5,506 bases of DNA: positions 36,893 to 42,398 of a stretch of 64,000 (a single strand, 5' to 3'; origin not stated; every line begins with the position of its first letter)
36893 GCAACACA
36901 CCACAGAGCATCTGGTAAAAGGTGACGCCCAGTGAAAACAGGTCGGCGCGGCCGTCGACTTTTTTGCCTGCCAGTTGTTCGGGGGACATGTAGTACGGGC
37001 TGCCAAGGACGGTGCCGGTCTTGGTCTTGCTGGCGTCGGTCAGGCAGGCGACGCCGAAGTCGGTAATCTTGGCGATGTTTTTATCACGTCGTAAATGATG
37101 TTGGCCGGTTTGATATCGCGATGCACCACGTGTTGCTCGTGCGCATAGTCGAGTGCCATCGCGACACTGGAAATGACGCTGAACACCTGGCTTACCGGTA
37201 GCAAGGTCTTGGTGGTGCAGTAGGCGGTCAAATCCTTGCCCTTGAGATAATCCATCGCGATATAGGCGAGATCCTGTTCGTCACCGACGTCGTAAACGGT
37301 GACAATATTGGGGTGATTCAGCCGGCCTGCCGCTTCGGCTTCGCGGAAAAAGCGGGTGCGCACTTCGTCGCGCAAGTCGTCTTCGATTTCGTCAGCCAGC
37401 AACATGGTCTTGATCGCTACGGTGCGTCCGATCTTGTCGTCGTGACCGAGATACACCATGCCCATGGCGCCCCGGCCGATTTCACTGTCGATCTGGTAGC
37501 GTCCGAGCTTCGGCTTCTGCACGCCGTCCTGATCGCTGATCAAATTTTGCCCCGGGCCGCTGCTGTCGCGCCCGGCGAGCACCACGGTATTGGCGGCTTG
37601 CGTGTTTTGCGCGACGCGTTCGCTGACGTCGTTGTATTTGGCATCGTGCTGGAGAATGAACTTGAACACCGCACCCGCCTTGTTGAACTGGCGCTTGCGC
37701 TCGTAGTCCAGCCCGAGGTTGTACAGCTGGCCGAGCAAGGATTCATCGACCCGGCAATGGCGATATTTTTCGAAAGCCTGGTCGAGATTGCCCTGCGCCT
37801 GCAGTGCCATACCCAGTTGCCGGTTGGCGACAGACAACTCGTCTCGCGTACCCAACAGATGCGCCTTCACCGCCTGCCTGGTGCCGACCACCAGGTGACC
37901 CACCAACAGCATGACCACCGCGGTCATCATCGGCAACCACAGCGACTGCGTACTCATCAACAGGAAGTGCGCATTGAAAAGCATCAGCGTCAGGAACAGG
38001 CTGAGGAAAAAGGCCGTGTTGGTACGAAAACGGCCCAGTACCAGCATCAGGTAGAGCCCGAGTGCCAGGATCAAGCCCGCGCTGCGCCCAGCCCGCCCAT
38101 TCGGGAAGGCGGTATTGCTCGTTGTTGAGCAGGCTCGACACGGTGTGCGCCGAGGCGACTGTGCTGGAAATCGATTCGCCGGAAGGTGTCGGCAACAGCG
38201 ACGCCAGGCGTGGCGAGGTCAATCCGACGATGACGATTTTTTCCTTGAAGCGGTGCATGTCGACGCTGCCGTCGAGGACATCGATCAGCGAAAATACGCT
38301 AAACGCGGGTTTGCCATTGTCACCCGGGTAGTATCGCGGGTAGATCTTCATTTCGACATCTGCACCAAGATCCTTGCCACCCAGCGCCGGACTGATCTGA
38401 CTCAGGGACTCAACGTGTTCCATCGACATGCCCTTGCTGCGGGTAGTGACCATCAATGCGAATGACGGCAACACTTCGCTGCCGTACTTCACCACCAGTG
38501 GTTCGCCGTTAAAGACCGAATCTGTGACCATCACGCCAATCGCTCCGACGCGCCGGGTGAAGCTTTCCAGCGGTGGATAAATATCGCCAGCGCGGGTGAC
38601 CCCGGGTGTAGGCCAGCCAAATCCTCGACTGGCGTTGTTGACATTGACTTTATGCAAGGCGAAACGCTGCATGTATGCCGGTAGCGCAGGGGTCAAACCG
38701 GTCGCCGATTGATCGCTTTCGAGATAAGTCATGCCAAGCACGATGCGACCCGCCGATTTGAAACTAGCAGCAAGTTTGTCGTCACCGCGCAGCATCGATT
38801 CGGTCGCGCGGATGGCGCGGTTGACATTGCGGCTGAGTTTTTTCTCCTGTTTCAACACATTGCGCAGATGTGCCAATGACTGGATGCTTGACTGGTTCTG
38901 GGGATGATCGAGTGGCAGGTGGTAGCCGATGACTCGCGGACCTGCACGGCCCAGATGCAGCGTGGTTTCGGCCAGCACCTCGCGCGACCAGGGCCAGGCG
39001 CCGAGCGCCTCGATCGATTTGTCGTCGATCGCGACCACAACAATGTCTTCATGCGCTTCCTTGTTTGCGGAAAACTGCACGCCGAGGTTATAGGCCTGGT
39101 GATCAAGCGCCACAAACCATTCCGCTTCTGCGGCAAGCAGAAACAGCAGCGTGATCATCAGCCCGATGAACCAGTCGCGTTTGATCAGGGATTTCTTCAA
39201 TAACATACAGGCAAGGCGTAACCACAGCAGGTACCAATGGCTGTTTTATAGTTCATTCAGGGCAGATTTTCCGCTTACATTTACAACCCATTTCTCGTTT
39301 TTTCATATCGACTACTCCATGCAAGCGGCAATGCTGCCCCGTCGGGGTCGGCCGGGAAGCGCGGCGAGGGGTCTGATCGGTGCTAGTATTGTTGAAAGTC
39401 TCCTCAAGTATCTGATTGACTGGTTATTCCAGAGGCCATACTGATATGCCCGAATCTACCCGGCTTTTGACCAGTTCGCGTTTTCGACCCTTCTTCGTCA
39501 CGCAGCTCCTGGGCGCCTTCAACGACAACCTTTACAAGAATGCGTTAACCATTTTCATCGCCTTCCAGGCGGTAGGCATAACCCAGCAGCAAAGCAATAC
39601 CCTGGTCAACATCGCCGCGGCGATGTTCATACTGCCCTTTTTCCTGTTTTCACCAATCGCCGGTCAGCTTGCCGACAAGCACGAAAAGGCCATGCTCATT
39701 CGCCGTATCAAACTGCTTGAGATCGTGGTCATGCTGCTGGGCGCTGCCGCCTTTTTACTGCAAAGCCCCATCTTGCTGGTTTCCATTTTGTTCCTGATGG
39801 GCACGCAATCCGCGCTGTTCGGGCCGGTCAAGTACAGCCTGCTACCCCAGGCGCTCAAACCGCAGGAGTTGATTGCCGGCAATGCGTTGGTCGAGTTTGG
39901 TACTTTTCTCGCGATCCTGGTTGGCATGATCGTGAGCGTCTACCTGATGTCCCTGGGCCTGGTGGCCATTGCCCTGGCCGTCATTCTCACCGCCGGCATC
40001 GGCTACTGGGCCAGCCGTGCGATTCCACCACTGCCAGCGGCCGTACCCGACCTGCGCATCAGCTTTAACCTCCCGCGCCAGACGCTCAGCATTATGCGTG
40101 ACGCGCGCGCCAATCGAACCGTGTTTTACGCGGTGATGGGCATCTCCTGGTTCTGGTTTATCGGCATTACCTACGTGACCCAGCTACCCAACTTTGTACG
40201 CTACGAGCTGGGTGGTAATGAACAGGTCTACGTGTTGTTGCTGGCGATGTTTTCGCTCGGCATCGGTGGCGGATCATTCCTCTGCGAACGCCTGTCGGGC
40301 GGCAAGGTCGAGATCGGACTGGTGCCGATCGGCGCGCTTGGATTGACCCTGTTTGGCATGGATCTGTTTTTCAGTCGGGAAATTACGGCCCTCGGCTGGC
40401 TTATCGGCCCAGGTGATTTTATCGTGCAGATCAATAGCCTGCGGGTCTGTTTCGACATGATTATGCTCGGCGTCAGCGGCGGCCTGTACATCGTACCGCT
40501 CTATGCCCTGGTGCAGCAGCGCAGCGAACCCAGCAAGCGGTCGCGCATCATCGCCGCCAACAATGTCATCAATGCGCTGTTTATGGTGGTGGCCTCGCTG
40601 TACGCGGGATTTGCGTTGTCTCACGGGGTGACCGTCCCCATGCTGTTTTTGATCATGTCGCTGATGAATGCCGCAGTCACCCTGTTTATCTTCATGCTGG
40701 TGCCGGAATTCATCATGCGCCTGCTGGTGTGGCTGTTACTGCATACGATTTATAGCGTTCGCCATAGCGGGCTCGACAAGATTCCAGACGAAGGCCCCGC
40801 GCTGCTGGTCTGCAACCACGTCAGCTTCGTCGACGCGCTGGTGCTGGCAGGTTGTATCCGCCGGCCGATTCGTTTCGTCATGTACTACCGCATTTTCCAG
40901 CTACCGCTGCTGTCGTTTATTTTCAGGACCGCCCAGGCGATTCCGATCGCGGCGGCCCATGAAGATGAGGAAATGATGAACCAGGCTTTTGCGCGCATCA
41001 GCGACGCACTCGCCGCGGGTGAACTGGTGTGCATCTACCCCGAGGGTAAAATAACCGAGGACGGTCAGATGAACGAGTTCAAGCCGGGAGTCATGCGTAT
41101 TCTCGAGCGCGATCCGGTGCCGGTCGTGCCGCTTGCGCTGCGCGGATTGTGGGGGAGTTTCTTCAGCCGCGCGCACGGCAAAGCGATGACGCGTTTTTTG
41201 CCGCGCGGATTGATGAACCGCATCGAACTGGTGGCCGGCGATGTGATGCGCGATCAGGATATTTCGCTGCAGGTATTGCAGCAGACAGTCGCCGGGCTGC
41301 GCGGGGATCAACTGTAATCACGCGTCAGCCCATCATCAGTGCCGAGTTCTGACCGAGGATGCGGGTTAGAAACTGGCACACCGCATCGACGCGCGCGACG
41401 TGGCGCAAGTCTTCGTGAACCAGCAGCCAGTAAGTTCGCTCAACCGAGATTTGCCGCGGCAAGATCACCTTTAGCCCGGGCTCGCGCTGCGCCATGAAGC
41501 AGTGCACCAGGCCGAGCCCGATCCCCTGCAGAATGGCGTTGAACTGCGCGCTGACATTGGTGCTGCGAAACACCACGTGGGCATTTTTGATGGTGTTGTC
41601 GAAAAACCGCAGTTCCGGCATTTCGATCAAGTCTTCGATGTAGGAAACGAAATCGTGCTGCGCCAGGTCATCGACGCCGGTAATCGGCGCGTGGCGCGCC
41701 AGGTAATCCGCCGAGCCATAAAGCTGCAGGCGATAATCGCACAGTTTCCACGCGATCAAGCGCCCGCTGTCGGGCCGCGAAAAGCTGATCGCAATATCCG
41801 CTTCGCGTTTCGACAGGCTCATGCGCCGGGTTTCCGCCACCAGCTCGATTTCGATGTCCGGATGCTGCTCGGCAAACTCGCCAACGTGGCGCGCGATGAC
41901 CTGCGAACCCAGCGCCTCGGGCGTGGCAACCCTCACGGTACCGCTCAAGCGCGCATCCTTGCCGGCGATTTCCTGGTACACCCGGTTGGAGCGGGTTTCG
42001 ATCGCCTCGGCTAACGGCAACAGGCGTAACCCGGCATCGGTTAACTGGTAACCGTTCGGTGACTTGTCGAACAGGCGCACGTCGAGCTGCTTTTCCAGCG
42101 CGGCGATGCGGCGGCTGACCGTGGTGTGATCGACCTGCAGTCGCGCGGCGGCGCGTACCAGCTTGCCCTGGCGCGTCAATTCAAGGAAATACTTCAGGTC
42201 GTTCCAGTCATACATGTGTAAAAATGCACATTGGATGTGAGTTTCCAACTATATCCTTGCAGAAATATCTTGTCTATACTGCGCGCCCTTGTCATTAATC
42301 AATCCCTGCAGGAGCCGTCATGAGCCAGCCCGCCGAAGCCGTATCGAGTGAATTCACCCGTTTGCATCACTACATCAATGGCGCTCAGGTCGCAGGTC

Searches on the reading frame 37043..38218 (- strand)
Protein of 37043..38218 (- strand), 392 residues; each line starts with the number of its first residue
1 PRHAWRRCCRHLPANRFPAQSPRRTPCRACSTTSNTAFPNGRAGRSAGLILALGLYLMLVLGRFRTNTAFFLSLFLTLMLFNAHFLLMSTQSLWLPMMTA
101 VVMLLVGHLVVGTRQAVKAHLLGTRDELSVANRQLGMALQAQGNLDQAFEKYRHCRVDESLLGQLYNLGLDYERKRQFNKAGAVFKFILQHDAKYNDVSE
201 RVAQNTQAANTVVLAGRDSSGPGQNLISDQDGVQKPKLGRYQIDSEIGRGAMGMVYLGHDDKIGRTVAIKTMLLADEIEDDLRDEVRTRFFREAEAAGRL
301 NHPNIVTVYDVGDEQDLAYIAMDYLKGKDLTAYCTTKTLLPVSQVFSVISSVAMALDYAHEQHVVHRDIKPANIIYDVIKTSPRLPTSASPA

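Call 9: search_protein_families(library=pfam, proteins=[window:37043-38218:-], max_evalue=0.01)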
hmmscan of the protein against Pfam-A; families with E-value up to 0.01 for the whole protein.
window:37043-38218:- (392 aa): 4 families
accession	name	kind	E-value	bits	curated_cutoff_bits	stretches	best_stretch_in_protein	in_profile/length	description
PF00069.31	Pkinase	-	9e-30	104.4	31.7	1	241-377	1-132/263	Protein kinase domain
PF07714.23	PK_Tyr_Ser-Thr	-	6.6e-19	68.6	23.1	1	242-377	2-136/258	Protein tyrosine and serine/threonine kinase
PF07719.23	TPR_2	-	0.00026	21.3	27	0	133-154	5-26/34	Tetratricopeptide repeat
PF13424.12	TPR_12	-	0.0052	17.4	30.1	0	130-155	4-29/77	Tetratricopeptide repeat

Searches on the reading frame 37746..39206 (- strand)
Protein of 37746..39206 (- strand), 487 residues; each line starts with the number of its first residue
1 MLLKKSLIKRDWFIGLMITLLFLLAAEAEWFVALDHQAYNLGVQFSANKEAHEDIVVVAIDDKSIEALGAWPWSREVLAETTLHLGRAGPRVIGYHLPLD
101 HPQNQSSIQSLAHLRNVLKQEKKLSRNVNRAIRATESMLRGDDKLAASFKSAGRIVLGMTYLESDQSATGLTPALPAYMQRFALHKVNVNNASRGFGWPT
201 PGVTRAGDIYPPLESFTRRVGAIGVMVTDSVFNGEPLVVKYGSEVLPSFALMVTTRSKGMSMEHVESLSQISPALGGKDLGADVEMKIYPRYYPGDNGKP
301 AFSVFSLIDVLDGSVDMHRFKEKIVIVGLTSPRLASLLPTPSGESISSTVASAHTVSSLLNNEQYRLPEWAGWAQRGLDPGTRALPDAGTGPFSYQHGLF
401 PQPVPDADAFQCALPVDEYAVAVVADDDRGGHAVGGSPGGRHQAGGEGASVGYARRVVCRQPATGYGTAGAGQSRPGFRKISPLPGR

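Call 9: search_protein_families(library=pfam, proteins=[window:37746-39206:-], max_evalue=0.01)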
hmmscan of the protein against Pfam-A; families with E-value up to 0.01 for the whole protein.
window:37746-39206:- (487 aa): 1 family
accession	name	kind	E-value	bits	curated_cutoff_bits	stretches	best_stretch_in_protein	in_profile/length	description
PF05226.16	CHASE2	-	1.2e-34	120.5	26.3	1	19-373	2-242/257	CHASE2 domain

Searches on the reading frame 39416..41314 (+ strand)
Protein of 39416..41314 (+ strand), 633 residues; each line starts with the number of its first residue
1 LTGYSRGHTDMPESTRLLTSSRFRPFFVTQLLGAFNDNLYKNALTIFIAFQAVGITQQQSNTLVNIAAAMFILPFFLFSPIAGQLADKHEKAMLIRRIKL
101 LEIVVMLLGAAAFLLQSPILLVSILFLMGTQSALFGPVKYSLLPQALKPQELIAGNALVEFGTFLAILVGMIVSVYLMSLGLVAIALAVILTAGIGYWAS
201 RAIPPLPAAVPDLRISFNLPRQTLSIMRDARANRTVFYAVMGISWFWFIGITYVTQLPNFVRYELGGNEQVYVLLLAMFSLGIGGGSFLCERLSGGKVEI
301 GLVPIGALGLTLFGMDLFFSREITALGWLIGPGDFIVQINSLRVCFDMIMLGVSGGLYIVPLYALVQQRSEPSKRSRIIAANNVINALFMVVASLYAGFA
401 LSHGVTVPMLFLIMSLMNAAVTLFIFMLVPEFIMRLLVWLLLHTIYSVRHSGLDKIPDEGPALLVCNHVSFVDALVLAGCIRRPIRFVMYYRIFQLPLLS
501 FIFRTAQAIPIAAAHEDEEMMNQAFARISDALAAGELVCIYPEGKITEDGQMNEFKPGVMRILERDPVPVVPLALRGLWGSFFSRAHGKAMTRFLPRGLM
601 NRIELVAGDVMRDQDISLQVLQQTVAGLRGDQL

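Call 19: search_protein_families(library=pfam, proteins=[window:39416-41314:+], max_evalue=0.001)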
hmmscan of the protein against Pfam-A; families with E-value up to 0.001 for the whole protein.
window:39416-41314:+ (633 aa): 3 families
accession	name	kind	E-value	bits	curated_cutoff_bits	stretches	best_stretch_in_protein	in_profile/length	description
PF01553.26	Acyltransferase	-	1.5e-25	90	23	1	448-575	2-131/132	Acyltransferase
PF07690.21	MFS_1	-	3.7e-18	66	33.4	1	28-393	3-346/347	Major Facilitator Superfamily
PF05977.19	MFS_3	-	1e-08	34.6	27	1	59-294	42-278/524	Transmembrane secretion effector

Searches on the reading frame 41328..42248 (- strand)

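Call 19: search_protein_families(library=pfam, proteins=[window:41328-42248:-], max_evalue=0.001)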
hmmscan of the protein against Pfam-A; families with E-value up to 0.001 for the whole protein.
window:41328-42248:- (307 aa): 2 families
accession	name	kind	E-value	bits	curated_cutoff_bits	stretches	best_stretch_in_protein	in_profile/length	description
PF03466.25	LysR_substrate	-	9.7e-32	110.5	28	1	100-296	3-206/209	LysR substrate binding domain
PF00126.33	HTH_1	-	3.1e-18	65.9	26.6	1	15-73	1-59/60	Bacterial regulatory helix-turn-helix protein, lysR family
